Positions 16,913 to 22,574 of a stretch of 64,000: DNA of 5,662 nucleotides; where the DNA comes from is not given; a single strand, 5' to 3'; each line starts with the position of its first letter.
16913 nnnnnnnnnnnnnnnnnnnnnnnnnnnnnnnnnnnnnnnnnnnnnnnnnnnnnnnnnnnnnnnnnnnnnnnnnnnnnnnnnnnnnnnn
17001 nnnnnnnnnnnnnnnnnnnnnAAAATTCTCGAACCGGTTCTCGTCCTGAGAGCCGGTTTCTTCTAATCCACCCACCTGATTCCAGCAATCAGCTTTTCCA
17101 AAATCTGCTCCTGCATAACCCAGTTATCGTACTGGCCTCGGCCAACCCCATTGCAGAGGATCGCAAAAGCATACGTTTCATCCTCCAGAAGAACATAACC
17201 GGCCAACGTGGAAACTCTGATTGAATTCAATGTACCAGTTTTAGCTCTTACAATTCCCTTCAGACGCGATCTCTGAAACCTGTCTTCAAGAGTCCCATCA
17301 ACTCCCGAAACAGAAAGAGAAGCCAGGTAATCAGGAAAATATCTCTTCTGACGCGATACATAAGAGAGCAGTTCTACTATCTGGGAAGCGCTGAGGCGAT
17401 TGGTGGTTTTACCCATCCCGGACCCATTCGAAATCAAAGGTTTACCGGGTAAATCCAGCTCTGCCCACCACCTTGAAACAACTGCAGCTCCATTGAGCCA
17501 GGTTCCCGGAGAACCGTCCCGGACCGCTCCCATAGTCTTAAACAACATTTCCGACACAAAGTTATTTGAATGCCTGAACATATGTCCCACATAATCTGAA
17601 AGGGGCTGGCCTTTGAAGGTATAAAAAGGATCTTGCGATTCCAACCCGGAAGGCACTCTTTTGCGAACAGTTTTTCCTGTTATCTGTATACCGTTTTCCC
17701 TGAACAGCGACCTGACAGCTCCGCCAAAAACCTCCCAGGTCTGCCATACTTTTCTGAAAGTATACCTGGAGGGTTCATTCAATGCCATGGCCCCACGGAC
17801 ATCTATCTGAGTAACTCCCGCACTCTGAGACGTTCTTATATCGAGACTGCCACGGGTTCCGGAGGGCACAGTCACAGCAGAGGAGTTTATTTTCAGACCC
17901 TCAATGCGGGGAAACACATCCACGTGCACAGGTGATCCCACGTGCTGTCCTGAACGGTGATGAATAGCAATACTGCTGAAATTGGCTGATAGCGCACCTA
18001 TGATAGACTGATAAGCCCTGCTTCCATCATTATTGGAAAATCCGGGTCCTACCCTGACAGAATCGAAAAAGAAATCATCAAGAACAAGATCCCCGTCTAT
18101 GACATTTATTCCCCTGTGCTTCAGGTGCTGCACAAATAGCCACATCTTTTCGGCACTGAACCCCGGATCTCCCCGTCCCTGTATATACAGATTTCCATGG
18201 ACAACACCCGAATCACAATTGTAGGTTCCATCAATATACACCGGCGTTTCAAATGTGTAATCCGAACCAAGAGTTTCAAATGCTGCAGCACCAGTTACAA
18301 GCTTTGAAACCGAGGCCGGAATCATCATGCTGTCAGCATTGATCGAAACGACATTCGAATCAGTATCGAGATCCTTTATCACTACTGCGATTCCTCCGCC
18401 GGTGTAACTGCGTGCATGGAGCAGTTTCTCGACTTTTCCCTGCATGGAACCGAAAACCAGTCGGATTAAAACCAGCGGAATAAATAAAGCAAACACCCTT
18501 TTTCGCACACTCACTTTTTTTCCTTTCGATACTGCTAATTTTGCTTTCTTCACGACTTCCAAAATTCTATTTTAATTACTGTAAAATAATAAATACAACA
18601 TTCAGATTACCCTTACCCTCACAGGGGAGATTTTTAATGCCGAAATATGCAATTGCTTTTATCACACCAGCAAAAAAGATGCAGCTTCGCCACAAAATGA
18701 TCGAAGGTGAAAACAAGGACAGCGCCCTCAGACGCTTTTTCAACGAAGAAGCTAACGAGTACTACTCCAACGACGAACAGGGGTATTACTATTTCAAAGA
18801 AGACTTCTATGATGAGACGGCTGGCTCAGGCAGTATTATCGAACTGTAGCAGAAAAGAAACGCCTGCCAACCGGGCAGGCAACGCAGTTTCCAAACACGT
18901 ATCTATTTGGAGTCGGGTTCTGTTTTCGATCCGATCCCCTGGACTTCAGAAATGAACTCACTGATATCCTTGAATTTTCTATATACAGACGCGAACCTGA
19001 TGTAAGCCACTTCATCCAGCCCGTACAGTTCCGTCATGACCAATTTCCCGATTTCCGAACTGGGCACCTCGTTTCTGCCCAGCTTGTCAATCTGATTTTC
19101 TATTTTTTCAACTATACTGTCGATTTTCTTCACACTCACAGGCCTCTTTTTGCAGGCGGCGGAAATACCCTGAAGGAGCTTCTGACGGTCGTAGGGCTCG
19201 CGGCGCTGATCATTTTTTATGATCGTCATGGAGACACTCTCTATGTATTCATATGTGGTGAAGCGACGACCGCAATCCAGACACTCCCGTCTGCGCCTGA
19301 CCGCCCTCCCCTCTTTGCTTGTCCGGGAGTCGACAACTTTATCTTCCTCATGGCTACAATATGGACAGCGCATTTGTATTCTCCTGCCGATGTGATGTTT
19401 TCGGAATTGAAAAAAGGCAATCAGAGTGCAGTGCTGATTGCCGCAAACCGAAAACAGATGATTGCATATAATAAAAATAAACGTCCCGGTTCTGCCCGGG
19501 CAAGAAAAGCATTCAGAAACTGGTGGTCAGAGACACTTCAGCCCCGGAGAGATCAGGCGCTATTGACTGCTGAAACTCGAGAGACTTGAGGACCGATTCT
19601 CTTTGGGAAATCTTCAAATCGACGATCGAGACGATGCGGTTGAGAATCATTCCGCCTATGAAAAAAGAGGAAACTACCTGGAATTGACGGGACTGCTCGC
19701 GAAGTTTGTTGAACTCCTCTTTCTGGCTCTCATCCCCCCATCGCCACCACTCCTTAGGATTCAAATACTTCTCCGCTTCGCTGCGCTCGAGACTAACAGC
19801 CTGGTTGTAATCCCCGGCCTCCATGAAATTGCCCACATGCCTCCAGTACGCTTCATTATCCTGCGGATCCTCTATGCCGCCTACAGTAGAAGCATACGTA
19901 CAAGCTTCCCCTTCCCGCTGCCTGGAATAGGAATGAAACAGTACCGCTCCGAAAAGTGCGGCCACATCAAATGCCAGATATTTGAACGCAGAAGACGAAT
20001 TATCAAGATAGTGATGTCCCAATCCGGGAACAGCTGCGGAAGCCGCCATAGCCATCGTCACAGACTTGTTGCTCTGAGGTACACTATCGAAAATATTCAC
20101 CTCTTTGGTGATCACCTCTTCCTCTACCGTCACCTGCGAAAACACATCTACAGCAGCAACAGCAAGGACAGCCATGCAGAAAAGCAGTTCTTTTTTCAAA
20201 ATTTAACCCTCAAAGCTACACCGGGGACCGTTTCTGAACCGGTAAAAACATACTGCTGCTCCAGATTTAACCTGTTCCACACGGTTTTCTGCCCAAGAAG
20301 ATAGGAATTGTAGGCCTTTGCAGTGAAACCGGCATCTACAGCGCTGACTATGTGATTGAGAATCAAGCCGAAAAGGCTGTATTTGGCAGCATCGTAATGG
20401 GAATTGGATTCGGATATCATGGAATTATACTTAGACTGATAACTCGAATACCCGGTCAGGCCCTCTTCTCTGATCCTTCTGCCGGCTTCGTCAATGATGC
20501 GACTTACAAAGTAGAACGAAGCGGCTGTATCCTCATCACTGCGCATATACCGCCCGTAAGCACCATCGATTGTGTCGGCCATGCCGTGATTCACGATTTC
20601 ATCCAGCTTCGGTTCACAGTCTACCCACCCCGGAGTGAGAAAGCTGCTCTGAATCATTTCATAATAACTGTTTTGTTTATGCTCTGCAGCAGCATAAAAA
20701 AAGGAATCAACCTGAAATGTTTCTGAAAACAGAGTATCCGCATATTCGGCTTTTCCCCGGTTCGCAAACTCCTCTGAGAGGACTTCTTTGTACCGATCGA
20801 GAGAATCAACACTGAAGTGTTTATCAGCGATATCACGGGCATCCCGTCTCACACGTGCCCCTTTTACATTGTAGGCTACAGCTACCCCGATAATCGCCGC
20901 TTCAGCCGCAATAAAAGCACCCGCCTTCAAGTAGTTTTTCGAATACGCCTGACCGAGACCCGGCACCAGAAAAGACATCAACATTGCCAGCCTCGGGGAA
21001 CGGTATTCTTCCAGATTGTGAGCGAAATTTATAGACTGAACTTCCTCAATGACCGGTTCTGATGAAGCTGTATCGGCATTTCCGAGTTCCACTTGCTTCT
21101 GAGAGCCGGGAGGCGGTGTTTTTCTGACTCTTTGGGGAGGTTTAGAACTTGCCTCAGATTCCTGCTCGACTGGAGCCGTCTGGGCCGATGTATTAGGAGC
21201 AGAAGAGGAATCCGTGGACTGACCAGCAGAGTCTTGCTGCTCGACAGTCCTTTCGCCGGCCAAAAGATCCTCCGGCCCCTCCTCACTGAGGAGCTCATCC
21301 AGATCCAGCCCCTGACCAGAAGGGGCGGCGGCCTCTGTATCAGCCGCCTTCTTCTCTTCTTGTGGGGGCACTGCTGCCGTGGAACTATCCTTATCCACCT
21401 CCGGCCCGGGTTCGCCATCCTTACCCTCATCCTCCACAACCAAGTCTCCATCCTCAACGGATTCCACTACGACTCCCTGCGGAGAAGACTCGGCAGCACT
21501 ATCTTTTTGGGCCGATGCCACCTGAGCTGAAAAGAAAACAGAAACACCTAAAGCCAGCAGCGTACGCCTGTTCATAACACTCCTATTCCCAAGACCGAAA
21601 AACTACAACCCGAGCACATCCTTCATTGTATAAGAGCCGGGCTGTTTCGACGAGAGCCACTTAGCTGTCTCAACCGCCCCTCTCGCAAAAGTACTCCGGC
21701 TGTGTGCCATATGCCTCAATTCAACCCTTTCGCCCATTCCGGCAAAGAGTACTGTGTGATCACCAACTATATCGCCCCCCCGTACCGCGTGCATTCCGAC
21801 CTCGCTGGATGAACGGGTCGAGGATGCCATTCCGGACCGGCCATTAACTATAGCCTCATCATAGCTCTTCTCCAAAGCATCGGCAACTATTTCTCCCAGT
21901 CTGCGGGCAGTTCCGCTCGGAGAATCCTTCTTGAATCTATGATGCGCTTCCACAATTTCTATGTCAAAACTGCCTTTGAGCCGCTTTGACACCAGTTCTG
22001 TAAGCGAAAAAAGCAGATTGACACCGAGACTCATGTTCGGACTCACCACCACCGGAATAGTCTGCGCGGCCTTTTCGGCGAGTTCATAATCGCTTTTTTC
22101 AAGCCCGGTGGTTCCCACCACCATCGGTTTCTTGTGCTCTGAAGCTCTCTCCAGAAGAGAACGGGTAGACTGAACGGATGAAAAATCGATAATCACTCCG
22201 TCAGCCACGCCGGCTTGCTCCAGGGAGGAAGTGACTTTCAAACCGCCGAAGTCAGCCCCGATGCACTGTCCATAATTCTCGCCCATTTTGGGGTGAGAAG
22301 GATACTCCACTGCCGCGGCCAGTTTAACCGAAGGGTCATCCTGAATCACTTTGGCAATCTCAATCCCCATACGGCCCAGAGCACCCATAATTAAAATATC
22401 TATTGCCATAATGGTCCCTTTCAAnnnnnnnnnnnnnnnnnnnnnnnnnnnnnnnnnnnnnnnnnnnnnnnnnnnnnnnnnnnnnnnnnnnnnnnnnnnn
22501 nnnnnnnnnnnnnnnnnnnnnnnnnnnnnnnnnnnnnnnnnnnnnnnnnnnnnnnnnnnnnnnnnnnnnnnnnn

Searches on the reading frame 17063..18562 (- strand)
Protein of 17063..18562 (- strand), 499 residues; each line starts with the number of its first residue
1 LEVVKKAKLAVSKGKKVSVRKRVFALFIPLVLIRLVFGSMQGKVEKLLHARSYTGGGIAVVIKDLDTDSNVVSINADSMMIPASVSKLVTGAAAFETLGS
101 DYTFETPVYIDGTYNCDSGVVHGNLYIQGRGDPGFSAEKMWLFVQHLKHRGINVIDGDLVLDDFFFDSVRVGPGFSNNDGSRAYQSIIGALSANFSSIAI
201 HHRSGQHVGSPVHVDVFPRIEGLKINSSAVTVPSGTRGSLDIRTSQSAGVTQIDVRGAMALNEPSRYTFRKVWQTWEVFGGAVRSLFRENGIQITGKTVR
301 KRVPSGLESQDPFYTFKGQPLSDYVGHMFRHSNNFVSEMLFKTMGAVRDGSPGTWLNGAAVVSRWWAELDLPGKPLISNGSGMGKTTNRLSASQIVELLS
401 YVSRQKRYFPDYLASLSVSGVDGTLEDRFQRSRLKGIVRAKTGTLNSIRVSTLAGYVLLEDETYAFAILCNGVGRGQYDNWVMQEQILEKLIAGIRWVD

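Call 24: search_protein_families(library=pfam, proteins=[window:17063-18562:-], max_evalue=0.0001)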
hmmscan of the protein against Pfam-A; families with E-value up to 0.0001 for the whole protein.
window:17063-18562:- (499 aa): 2 families
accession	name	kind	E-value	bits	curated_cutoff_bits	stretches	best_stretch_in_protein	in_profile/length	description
PF02113.21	Peptidase_S13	-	1.2e-77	262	22.8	1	42-476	3-428/444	D-Ala-D-Ala carboxypeptidase 3 (S13) family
PF13354.11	Beta-lactamase2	-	7.9e-07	29.1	22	0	60-99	2-40/214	Beta-lactamase enzyme family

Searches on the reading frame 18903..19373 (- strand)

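Call 42: search_protein_families(library=pfam, proteins=[window:18903-19373:-], max_evalue=0.0001)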
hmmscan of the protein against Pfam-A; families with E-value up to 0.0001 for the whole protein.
window:18903-19373:- (156 aa): 2 families
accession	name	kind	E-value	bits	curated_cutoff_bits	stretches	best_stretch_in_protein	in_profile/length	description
PF03477.21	ATP-cone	-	1.3e-24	87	25.8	1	49-136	1-87/88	ATP cone domain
PF22811.2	Zn_ribbon_NrdR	-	3.3e-21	75.4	27.2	1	1-42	1-42/42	Transcriptional repressor NrdR-like, N-terminal domain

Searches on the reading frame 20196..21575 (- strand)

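Call 42: search_protein_families(library=pfam, proteins=[window:20196-21575:-], max_evalue=0.0001)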
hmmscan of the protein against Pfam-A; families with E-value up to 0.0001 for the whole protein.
window:20196-21575:- (459 aa): 1 family
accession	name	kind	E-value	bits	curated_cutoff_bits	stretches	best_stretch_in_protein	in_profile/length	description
PF18935.5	DUF5683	-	1.5e-07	31.9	26.7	1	192-270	3-79/151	Family of unknown function (DUF5683)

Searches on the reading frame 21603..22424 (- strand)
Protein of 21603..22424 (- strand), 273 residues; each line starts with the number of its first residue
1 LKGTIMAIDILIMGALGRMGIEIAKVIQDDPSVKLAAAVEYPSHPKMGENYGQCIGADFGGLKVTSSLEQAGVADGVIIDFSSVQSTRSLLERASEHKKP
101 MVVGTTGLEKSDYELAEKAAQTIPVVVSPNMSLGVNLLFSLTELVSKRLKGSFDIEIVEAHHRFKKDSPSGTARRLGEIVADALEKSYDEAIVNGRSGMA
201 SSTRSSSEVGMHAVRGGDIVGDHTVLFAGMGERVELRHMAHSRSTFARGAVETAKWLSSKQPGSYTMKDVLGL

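Call 42: search_protein_families(library=pfam, proteins=[window:21603-22424:-], max_evalue=0.0001)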
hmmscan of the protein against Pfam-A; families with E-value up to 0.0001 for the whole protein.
window:21603-22424:- (273 aa): 2 families
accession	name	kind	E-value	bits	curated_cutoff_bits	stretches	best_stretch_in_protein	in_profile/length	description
PF05173.19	DapB_C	-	8.2e-44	149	27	1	134-271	1-121/121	Dihydrodipicolinate reductase, C-terminus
PF01113.26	DapB_N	-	6.8e-31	107.4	25.6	1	8-131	1-124/124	Dihydrodipicolinate reductase, N-terminus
